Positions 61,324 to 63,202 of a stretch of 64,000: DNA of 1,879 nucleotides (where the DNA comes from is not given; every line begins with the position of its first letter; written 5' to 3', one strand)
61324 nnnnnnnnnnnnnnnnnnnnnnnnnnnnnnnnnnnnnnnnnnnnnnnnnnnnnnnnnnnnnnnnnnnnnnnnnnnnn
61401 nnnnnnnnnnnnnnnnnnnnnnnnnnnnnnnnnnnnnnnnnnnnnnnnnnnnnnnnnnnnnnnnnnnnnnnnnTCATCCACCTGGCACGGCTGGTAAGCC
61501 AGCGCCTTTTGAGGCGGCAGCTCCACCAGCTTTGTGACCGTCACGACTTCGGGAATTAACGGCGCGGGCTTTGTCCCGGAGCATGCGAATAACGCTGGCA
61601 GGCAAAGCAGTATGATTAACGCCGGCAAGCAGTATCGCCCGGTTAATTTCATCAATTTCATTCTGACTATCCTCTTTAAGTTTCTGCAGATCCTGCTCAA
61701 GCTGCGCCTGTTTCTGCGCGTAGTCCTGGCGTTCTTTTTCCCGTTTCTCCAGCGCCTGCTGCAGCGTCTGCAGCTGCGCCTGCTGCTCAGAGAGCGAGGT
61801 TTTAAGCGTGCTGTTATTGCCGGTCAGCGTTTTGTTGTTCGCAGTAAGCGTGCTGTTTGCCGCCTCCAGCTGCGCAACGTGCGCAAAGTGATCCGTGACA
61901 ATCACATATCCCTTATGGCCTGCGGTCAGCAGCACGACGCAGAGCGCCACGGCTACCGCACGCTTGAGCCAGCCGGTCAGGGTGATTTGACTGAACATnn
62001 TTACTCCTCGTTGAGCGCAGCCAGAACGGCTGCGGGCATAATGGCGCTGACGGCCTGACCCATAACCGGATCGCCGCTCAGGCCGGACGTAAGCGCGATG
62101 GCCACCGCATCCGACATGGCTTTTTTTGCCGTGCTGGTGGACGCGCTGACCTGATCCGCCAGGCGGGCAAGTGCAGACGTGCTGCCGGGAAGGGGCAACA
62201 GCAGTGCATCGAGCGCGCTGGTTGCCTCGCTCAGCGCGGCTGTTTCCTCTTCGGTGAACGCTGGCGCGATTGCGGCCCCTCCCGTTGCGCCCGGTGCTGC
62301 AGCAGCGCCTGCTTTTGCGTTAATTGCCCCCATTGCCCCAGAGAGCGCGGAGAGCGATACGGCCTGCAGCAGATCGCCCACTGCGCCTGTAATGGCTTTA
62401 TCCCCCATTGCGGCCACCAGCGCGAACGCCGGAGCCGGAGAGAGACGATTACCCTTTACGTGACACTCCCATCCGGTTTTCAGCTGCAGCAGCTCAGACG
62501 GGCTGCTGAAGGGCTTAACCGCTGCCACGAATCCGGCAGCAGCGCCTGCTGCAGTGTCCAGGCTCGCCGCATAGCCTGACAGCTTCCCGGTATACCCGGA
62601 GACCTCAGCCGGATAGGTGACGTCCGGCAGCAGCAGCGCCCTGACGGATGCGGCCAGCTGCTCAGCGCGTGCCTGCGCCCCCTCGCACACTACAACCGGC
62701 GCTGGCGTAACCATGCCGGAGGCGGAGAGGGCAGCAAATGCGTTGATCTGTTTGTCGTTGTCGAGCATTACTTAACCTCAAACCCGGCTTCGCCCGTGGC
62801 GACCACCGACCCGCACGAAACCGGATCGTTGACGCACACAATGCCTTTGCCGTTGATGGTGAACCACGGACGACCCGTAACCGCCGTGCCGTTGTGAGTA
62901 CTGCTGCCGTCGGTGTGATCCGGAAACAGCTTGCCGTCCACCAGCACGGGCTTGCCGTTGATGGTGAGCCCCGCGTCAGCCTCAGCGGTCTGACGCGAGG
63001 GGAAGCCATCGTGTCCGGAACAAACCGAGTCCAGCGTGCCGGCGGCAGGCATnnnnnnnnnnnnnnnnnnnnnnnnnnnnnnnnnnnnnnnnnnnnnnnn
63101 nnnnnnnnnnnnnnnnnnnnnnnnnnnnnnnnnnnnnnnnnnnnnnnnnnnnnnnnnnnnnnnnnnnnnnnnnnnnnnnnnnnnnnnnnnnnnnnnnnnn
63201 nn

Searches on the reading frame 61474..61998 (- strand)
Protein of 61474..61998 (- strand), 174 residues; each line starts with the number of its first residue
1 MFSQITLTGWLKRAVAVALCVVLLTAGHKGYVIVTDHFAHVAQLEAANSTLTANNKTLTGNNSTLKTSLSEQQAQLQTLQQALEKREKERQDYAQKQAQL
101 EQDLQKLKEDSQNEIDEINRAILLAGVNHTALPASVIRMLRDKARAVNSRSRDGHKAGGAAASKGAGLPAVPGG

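Call 5: search_protein_families(library=pfam, proteins=[window:61474-61998:-], max_evalue=0.01)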
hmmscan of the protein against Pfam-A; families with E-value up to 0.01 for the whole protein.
window:61474-61998:- (174 aa): 9 families
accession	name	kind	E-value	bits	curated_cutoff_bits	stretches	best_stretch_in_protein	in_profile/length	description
PF03938.19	OmpH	-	0.0008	20.1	32.4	1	42-117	15-91/141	Outer membrane protein (OmpH-like)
PF06818.20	Fez1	-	0.001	20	34.4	1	41-117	33-109/199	Fez1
PF06785.16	UPF0242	-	0.001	19.6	33.5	1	64-112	72-121/194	Uncharacterised protein family (UPF0242) N-terminus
PF13851.11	GAS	-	0.004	17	32.3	1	46-119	65-137/200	Growth-arrest specific micro-tubule binding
PF04108.17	ATG17_like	-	0.0043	17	43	1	38-137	108-203/355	Autophagy protein ATG17-like domain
PF11559.13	ADIP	-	0.0053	17.3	34.3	1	46-112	59-125/151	Afadin- and alpha -actinin-Binding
PF06109.18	HlyE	-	0.0058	16.4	25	1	68-141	26-99/333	Haemolysin E (HlyE)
PF08172.17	CASP_C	-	0.0071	16.1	28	1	77-142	1-59/252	CASP C terminal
PF14661.11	HAUS6_N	-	0.0099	16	26.4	0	43-114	140-215/233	HAUS augmin-like complex subunit 6 N-terminus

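Call 10: search_protein_families(library=phrogs, proteins=[window:61474-61998:-], max_evalue=0.01)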
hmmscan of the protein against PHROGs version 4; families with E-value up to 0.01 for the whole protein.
window:61474-61998:- (174 aa): 10 families
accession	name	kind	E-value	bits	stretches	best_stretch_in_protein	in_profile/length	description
phrog_17671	-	unknown function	1.4e-12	48.9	1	90-156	12-78/89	-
phrog_89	-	lysis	1.3e-10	42.4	1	17-159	10-132/143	Rz-like spanin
phrog_214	-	lysis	1.4e-10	42.3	1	15-164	14-135/176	Rz-like spanin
phrog_3774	-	unknown function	6.4e-06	27.5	1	12-99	4-86/122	-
phrog_6631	-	unknown function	0.00048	20.7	1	32-120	15-109/251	-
phrog_4876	-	unknown function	0.0018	19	1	39-114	65-139/226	-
phrog_530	-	head and packaging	0.0031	17.7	1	37-128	225-306/390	head maturation protease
phrog_35949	-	unknown function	0.0034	18.3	1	69-123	10-59/66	-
phrog_28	-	tail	0.0067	16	1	46-170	114-276/1228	tail length tape measure protein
phrog_1272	-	tail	0.0071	15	1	43-122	106-198/1606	tail length tape measure protein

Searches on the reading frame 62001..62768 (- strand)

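Call 5: search_protein_families(library=pfam, proteins=[window:62001-62768:-], max_evalue=0.01)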
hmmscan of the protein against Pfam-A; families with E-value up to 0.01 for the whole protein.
window:62001-62768:- (255 aa): 0 families

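Call 10: search_protein_families(library=phrogs, proteins=[window:62001-62768:-], max_evalue=0.01)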
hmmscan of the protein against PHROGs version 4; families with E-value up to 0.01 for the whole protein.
window:62001-62768:- (255 aa): 2 families
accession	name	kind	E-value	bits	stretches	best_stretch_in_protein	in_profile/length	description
phrog_1559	-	unknown function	1.2e-54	186.7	1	1-254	1-260/263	-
phrog_36566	-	unknown function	1.3e-12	48.9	1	93-254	2-167/170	-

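Call 27: search_protein_families(library=padloc, proteins=[window:62001-62768:-], max_evalue=0.01)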
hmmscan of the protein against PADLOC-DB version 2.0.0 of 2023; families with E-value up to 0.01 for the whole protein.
window:62001-62768:- (255 aa): 0 families

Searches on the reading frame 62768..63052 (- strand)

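Call 10: search_protein_families(library=phrogs, proteins=[window:62768-63052:-], max_evalue=0.01)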
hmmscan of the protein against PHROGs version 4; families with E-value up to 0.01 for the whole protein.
window:62768-63052:- (94 aa): 1 family
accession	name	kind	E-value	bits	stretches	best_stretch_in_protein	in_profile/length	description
phrog_281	-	moron, auxiliary metabolic gene and host takeover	1.5e-25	90.9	1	1-88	14-114/169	PAAR motif of membran proteins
